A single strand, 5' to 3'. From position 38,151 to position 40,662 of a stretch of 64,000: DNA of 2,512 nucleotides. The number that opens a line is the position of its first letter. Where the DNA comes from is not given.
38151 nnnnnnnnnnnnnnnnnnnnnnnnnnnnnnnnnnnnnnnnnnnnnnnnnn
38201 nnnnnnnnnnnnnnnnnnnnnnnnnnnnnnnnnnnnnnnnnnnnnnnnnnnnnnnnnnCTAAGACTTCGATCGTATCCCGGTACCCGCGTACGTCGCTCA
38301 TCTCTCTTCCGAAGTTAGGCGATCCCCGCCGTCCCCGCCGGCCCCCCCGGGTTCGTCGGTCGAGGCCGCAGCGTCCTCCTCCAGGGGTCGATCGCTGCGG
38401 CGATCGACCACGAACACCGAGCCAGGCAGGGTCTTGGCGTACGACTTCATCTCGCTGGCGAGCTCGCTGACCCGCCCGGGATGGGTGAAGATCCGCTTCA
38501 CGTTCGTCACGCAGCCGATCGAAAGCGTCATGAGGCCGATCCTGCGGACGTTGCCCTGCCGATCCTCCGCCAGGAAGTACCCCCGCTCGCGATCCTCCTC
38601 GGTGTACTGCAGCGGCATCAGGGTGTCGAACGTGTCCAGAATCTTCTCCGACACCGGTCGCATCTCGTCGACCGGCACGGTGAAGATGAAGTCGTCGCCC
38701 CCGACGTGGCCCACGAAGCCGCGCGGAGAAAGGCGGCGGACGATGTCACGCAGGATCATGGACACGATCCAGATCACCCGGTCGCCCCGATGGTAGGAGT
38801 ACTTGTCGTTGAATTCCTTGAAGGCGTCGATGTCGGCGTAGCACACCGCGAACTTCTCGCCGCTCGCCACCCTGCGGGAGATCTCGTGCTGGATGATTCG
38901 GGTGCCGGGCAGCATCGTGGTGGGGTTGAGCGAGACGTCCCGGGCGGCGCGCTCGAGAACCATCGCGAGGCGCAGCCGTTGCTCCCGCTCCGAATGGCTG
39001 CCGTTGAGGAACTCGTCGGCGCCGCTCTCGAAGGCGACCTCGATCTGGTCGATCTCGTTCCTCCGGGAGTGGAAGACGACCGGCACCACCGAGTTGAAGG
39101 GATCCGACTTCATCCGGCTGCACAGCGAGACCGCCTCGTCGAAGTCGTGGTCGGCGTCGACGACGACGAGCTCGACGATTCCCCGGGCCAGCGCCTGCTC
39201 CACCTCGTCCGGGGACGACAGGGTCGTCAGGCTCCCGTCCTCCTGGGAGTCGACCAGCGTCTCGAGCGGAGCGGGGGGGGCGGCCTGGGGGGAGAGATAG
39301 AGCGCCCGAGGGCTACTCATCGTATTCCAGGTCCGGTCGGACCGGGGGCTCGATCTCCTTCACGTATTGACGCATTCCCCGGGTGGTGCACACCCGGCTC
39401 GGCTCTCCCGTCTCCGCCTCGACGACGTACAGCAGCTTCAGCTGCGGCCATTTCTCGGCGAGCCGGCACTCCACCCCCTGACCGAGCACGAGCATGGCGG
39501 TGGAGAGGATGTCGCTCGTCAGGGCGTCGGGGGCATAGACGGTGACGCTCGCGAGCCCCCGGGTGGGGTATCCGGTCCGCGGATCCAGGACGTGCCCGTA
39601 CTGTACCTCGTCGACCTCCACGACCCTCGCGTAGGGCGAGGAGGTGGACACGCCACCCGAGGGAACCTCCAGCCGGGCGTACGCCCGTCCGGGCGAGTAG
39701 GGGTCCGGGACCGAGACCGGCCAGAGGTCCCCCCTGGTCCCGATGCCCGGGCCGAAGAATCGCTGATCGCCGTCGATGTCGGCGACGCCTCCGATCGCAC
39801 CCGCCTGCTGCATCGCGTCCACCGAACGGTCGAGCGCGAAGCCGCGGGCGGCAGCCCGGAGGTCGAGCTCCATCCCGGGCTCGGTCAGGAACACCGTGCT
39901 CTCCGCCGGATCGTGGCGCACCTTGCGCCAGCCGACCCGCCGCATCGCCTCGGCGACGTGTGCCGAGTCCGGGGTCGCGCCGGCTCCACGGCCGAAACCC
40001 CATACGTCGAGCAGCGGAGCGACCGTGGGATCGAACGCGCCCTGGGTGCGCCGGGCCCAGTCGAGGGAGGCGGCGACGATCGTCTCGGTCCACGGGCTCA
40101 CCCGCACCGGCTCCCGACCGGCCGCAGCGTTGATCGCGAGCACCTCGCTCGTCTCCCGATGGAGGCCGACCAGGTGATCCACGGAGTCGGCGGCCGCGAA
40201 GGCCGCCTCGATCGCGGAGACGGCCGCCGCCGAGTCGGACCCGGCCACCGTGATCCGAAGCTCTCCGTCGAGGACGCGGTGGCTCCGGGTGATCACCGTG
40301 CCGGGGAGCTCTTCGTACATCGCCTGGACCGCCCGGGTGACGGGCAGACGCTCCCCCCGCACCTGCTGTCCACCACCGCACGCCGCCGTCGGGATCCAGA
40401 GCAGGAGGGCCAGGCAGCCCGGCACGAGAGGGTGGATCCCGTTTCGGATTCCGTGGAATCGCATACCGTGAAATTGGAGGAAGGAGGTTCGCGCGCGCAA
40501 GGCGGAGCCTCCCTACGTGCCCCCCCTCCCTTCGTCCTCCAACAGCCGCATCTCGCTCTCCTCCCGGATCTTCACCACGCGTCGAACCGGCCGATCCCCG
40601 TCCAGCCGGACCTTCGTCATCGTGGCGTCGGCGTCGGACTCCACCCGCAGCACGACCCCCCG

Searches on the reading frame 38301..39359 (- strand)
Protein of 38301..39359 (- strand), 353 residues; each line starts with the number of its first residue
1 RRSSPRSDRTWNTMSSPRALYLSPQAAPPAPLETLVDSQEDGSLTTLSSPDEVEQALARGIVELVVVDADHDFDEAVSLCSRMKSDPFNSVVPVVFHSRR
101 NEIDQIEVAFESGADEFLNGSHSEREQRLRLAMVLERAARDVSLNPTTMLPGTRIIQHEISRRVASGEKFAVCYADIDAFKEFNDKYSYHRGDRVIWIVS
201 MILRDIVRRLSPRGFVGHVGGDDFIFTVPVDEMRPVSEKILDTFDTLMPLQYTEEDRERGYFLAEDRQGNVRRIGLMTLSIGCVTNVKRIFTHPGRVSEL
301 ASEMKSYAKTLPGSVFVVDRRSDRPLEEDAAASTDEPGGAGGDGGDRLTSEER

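Call 72: search_protein_families(library=pfam, proteins=[window:38301-39359:-], max_evalue=0.00001)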
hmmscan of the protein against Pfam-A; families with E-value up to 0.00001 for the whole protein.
window:38301-39359:- (353 aa): 1 family
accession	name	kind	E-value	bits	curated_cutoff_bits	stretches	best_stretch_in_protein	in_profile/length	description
PF00990.26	GGDEF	-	7e-11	42.6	23.8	1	148-230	7-90/161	Diguanylate cyclase, GGDEF domain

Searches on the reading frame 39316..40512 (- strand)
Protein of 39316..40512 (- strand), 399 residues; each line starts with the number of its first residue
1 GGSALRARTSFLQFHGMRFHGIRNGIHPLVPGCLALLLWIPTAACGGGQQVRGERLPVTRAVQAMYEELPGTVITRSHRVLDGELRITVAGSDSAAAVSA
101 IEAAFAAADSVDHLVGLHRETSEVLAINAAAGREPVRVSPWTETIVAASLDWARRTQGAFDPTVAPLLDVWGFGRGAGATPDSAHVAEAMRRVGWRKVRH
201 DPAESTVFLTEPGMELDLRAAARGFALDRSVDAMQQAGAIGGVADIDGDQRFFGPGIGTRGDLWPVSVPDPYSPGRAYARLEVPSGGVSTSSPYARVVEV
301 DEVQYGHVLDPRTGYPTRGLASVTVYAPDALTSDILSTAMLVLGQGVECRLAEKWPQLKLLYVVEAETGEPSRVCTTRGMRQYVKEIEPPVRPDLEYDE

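Call 72: search_protein_families(library=pfam, proteins=[window:39316-40512:-], max_evalue=0.00001)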
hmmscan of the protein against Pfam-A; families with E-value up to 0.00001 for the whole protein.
window:39316-40512:- (399 aa): 1 family
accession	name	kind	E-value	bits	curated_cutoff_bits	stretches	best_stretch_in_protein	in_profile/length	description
PF02424.20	ApbE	-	1.4e-60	205.5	25.6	1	86-355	6-258/266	ApbE family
